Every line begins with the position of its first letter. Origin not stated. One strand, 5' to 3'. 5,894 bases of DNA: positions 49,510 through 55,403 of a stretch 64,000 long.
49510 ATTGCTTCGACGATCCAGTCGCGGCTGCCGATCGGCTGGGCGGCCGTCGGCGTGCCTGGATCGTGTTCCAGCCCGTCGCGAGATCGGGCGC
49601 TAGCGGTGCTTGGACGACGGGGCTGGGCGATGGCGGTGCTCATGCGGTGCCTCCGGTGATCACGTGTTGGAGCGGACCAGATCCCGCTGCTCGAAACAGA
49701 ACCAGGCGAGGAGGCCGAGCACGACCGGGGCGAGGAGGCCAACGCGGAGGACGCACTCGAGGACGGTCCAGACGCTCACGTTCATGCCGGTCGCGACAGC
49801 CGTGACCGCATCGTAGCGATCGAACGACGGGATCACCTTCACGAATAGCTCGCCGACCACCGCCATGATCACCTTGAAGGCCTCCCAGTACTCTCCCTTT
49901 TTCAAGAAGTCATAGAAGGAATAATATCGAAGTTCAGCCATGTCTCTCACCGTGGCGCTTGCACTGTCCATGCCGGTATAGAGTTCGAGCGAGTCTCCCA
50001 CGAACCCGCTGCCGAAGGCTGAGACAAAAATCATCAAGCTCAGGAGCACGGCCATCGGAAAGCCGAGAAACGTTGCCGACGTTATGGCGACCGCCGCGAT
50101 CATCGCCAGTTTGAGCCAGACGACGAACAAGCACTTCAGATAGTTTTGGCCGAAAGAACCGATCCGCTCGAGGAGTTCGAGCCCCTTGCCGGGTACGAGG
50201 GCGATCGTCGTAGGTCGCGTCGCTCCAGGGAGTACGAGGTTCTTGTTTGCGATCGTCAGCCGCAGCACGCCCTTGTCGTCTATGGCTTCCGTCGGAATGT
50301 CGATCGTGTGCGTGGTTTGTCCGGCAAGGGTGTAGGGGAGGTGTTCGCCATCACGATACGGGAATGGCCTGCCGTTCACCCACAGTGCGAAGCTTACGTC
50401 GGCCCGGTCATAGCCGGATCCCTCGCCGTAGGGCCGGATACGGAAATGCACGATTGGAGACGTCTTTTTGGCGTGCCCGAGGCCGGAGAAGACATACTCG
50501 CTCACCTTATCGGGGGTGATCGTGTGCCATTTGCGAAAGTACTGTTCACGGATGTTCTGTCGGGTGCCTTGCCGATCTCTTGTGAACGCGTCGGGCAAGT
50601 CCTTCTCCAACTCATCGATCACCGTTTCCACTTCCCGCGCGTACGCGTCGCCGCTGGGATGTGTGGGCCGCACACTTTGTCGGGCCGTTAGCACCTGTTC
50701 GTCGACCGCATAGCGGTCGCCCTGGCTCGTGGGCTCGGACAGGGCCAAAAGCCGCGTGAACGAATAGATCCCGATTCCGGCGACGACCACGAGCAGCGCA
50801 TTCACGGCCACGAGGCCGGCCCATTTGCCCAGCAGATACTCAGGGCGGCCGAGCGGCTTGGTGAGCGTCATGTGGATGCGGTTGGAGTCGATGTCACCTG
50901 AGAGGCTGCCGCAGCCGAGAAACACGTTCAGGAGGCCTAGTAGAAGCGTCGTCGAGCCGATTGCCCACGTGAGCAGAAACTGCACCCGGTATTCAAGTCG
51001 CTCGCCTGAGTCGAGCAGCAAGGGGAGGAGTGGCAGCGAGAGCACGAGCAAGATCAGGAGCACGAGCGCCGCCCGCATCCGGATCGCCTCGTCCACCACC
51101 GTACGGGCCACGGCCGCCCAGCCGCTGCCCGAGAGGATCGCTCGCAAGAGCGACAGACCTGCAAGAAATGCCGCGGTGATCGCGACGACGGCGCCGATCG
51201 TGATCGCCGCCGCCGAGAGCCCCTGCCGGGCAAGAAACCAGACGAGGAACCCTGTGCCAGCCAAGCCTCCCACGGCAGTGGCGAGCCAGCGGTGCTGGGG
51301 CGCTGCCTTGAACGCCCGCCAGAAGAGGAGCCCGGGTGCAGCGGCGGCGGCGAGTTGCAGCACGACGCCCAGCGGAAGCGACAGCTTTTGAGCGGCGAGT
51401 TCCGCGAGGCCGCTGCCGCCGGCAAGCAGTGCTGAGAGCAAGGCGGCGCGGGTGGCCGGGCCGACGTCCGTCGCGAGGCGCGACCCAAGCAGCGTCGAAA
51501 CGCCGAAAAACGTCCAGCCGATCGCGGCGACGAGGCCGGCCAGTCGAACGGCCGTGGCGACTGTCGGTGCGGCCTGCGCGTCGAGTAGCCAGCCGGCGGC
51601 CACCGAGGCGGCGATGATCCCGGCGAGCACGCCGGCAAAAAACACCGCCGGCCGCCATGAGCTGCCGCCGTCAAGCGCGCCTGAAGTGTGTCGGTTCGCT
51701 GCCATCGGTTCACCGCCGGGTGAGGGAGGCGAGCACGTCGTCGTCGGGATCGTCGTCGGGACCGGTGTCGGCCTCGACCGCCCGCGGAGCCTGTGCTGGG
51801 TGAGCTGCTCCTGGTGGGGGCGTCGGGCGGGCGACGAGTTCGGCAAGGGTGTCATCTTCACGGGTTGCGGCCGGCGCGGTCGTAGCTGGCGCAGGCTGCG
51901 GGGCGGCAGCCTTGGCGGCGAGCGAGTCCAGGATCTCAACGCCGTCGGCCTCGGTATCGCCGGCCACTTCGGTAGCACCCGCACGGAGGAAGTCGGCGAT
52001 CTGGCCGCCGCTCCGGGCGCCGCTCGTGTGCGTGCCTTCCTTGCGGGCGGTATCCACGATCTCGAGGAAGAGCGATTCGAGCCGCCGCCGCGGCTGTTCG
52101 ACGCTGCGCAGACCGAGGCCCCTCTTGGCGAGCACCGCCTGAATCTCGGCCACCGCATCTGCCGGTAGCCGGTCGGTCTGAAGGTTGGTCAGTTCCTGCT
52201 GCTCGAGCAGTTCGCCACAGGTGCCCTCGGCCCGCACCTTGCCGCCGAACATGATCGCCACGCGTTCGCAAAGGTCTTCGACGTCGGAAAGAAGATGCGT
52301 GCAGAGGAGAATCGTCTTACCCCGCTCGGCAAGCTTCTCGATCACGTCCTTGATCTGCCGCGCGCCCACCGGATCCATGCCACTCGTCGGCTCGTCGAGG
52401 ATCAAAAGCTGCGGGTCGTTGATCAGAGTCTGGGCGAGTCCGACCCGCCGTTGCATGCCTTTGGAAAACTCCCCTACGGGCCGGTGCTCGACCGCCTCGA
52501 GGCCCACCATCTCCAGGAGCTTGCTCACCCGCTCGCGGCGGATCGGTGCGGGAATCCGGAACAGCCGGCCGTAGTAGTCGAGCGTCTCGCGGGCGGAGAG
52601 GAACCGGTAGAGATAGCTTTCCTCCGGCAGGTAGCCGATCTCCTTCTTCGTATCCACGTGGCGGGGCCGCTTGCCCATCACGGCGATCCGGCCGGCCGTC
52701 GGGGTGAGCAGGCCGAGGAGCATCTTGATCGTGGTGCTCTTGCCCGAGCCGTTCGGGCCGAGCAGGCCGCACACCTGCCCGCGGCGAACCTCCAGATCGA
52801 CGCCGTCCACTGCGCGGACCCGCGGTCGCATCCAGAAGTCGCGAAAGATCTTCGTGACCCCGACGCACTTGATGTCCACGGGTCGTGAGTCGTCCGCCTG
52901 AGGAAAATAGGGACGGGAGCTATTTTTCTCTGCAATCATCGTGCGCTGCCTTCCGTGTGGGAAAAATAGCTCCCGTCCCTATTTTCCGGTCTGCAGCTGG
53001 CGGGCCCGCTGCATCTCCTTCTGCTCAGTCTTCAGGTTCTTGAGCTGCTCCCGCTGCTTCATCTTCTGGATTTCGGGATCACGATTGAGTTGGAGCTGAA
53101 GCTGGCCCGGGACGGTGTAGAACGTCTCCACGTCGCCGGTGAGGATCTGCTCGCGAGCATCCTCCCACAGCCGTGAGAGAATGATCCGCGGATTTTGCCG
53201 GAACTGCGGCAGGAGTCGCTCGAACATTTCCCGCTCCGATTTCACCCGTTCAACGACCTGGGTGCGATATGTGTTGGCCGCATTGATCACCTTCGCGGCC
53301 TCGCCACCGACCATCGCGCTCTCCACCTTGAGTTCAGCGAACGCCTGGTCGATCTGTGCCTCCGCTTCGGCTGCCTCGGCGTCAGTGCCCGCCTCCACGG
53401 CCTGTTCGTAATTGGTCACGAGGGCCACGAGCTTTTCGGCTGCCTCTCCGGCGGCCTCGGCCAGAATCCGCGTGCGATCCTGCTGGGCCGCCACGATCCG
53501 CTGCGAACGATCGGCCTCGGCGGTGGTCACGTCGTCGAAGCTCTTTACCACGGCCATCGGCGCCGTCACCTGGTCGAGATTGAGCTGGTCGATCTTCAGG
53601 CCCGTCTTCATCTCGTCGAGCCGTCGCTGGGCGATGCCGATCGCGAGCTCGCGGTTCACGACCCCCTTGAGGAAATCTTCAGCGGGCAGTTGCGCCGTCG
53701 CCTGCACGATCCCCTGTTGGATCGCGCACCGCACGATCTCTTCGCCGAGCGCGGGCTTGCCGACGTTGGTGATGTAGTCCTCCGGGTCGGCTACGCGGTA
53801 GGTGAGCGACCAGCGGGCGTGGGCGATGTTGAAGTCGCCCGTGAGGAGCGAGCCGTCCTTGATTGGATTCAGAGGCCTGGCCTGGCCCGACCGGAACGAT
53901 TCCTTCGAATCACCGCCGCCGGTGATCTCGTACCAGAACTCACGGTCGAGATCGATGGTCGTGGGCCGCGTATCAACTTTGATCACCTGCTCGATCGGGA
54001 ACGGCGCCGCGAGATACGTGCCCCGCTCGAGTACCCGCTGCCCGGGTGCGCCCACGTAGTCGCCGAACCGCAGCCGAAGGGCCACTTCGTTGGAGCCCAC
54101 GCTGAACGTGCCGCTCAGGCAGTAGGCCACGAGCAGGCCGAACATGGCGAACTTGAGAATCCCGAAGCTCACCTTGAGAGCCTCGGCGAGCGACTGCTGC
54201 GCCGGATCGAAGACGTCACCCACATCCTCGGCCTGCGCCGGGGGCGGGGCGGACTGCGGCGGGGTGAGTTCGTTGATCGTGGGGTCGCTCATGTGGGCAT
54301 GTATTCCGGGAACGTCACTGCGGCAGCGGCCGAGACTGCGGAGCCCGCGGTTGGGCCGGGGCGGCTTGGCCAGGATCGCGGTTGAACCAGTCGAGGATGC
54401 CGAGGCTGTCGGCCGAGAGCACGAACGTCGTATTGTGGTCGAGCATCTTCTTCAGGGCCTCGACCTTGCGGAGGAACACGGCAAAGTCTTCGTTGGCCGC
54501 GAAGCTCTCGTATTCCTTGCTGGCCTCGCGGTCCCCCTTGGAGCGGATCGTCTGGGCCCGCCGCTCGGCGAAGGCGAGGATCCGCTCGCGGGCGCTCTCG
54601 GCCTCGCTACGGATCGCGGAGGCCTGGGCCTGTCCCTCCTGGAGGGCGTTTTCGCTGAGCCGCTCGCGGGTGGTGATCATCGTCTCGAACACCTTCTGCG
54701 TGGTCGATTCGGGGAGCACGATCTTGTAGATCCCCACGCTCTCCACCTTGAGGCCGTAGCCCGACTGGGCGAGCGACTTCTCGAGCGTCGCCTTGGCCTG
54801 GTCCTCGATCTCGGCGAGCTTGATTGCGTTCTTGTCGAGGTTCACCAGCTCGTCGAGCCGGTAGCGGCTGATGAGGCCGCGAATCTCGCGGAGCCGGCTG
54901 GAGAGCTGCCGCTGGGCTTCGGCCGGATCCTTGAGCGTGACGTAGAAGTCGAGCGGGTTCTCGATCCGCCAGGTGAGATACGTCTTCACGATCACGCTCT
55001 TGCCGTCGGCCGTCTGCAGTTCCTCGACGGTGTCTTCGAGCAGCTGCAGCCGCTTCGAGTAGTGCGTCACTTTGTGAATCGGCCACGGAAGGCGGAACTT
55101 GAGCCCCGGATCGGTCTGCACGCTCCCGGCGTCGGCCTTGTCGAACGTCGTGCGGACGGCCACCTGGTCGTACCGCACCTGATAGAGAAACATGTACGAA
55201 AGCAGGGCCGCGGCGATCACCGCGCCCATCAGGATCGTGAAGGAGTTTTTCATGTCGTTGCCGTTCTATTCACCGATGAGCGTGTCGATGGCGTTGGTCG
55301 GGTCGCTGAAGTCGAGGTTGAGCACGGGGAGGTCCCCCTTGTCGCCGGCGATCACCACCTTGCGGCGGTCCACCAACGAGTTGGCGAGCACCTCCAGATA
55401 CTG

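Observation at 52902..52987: Perfect 27-bp inverted repeat that cages the RBS and start codon of the ABC ATPase gene and contains the upstream gene's stop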

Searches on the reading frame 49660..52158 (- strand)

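Call 62: search_protein_families(library=pfam, proteins=[window:49660-52158:-], max_evalue=0.001)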
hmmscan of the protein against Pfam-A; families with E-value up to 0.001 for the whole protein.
window:49660-52158:- (832 aa): 1 family
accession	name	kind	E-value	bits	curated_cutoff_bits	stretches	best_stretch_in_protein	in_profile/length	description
PF12679.13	ABC2_membrane_2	-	4.1e-06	26.7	27.2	1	401-463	57-137/283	ABC-2 family transporter protein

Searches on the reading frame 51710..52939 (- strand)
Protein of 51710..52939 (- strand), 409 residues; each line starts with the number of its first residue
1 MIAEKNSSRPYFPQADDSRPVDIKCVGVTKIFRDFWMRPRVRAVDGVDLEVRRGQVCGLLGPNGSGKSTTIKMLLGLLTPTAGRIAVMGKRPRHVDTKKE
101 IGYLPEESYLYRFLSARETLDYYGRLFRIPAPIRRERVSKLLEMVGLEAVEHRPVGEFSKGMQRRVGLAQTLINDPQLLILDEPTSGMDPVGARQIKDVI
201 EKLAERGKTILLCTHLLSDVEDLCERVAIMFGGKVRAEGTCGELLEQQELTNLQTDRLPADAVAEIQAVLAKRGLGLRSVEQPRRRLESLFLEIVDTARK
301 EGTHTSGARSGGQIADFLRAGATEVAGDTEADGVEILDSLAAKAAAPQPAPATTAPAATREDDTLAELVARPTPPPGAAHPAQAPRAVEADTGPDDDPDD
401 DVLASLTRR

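Call 62: search_protein_families(library=pfam, proteins=[window:51710-52939:-], max_evalue=0.001)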
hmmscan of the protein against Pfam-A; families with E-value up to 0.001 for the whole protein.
window:51710-52939:- (409 aa): 3 families
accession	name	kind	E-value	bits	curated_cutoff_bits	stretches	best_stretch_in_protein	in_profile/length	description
PF00005.33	ABC_tran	-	1e-33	117.3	25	1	45-186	2-137/137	ABC transporter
PF13304.12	AAA_21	-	9.1e-11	42.8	27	1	154-215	234-298/304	AAA domain, putative AbiEii toxin, Type IV TA system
PF13555.12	AAA_29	-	0.00046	20.3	27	1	45-82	13-50/61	P-loop containing region of AAA domain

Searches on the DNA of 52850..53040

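Call 17: search_rna_families(source=window, start=52850, end=53040, threshold=evalue, max_evalue=10, show_alignments=3)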
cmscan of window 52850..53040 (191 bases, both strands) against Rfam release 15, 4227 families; matches with E-value up to 10: 22.
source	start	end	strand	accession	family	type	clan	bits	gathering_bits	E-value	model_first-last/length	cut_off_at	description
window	52892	53005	+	RF03556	mir-559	Gene; miRNA;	-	33.2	95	4.5e-05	1-91/91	no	mir-559 microRNA precursor family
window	52911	52978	+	RF03760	mir-2041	Gene; miRNA;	-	30.1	70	0.00032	1-68/68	no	mir-2041 microRNA precursor family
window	52903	52986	+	RF03659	MIR2871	Gene; miRNA;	-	29.7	99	0.00054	1-118/118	no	MIR2871 microRNA precursor family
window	52897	52994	-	RF00760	mir-342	Gene; miRNA;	-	29.1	60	8.6e-05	1-99/99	no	mir-342 microRNA precursor family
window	52911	52978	-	RF03760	mir-2041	Gene; miRNA;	-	27.9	70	0.0011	1-68/68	no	mir-2041 microRNA precursor family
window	52895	52989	+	RF00685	mir-36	Gene; miRNA;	CL00088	26.6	48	0.00048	1-103/103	no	mir-36 microRNA precursor family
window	52906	52983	+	RF03361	mir-3136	Gene; miRNA;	-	25.1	86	0.0027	1-78/78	no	mir-3136 microRNA precursor family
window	52903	52987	+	RF03778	mir-483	Gene; miRNA;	-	24.4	60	0.012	1-75/75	no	mir-483 microRNA precursor family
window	52897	52990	+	RF03466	mir-1184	Gene; miRNA;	-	23.9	70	0.0068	1-99/99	no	mir-1184 microRNA precursor family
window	52901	52988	-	RF03792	MIR6462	Gene; miRNA;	-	23.6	96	0.03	1-119/119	no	MIR6462 microRNA precursor family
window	52896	52990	+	RF03944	mir-935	Gene; miRNA;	-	23.5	73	0.19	1-91/91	no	mir-935 microRNA precursor family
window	52895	52992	+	RF00760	mir-342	Gene; miRNA;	-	23.1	60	0.004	1-99/99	no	mir-342 microRNA precursor family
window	52862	53030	+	RF02600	BASRCI27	Gene; sRNA;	-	19.6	59.8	0.021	1-167/167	no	Brucella sRNA CI27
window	52917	53016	+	RF01820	RsaE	Gene; sRNA;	-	19.3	79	0.34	1-112/112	no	RNA Staph. aureus E (RoxS)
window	52901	52988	+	RF04244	MIR169_6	Gene; miRNA;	CL00098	17.3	54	0.32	1-99/99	no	MIR169_6 microRNA precursor family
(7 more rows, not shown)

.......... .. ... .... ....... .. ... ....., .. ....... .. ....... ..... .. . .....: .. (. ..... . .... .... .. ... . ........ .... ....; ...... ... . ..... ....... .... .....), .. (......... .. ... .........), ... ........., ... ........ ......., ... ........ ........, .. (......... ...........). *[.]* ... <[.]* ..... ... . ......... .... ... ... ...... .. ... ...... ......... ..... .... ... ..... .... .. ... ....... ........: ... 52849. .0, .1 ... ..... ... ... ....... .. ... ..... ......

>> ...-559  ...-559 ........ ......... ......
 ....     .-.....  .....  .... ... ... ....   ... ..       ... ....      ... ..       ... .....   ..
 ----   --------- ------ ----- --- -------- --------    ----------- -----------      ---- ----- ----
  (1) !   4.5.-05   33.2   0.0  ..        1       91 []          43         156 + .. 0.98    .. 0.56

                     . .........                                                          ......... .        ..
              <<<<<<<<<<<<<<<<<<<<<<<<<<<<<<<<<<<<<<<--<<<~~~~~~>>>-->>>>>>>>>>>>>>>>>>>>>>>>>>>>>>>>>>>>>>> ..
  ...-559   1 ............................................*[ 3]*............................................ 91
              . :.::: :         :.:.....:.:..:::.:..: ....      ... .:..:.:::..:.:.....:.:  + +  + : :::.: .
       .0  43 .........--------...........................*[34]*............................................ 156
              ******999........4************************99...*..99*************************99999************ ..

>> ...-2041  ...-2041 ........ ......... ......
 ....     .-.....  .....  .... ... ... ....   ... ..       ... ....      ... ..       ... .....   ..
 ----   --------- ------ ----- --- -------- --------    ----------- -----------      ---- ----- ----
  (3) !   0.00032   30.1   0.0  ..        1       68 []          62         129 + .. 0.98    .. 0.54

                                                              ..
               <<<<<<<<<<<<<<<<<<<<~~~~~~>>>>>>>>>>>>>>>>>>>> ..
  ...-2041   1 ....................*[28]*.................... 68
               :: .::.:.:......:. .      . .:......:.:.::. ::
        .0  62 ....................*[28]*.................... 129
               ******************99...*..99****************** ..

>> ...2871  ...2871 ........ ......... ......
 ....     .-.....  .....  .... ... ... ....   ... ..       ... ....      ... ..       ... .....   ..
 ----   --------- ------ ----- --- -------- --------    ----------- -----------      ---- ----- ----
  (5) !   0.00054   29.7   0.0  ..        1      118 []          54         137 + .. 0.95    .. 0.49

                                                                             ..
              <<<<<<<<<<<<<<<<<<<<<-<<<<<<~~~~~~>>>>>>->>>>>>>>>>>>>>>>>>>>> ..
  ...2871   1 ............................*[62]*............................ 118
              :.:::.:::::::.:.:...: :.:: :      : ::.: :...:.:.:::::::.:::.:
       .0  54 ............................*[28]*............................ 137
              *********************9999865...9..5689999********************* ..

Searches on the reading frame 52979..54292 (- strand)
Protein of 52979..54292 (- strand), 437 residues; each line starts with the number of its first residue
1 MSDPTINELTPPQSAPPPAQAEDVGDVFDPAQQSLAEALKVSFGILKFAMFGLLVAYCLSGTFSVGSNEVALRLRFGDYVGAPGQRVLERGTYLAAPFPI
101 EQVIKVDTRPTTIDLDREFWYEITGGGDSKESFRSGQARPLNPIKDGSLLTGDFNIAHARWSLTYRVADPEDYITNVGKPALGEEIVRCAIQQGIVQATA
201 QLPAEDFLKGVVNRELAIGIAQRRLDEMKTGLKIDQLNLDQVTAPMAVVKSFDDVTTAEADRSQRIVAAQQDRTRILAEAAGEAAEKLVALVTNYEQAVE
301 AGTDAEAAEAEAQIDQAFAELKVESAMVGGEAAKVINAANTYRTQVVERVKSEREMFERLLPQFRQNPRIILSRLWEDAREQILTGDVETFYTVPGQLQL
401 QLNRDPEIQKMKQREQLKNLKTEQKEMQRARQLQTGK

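Call 18: find_related_loci(query=window:52979-54292:-, collection=metagenome_contigs, flank=4000)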
Query window:52979-54292:- (437 aa) in metagenome_contigs; peptide patterns used: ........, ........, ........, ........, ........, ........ (x = any residue, [..] = any of these).
349 stretches matched a pattern; 13 encode a relative of the query (tblastn E <= 1e-3); 12 distinct loci.
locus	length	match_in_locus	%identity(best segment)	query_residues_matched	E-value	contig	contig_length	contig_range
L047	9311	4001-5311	99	1-437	0e+0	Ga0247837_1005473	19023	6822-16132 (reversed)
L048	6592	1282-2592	94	1-437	0e+0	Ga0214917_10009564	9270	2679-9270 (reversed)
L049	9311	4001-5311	94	1-437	0e+0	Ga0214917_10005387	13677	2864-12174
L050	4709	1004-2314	95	1-437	0e+0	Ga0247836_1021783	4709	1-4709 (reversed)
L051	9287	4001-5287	88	9-437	0e+0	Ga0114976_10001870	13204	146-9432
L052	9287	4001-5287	90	9-437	0e+0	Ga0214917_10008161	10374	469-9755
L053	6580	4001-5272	92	12-437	0e+0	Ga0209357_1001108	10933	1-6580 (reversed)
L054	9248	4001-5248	93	22-437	0e+0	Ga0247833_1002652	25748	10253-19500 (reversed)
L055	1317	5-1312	77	4-437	0e+0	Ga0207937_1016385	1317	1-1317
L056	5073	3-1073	93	81-437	0e+0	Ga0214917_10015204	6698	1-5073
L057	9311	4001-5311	96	1-437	0e+0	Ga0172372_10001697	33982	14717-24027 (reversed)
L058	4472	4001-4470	85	22-178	2e-62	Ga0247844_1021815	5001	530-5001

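Call 62: search_protein_families(library=pfam, proteins=[window:52979-54292:-], max_evalue=0.001)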
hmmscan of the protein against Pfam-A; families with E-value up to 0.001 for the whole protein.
window:52979-54292:- (437 aa): 1 family
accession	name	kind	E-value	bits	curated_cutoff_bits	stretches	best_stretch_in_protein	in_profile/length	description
PF01145.31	Band_7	-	7.4e-18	65.6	23.6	1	64-272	2-175/176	SPFH domain / Band 7 family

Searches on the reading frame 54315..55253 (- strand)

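Call 62: search_protein_families(library=pfam, proteins=[window:54315-55253:-], max_evalue=0.001)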
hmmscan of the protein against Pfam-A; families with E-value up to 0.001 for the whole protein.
window:54315-55253:- (312 aa): 2 families
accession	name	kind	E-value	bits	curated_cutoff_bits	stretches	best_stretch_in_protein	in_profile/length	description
PF01145.31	Band_7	-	5.8e-24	85.5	23.6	1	25-210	2-175/176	SPFH domain / Band 7 family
PF15745.10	AP1AR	-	0.00043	20.4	27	1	185-268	58-140/276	AP-1 complex-associated regulatory protein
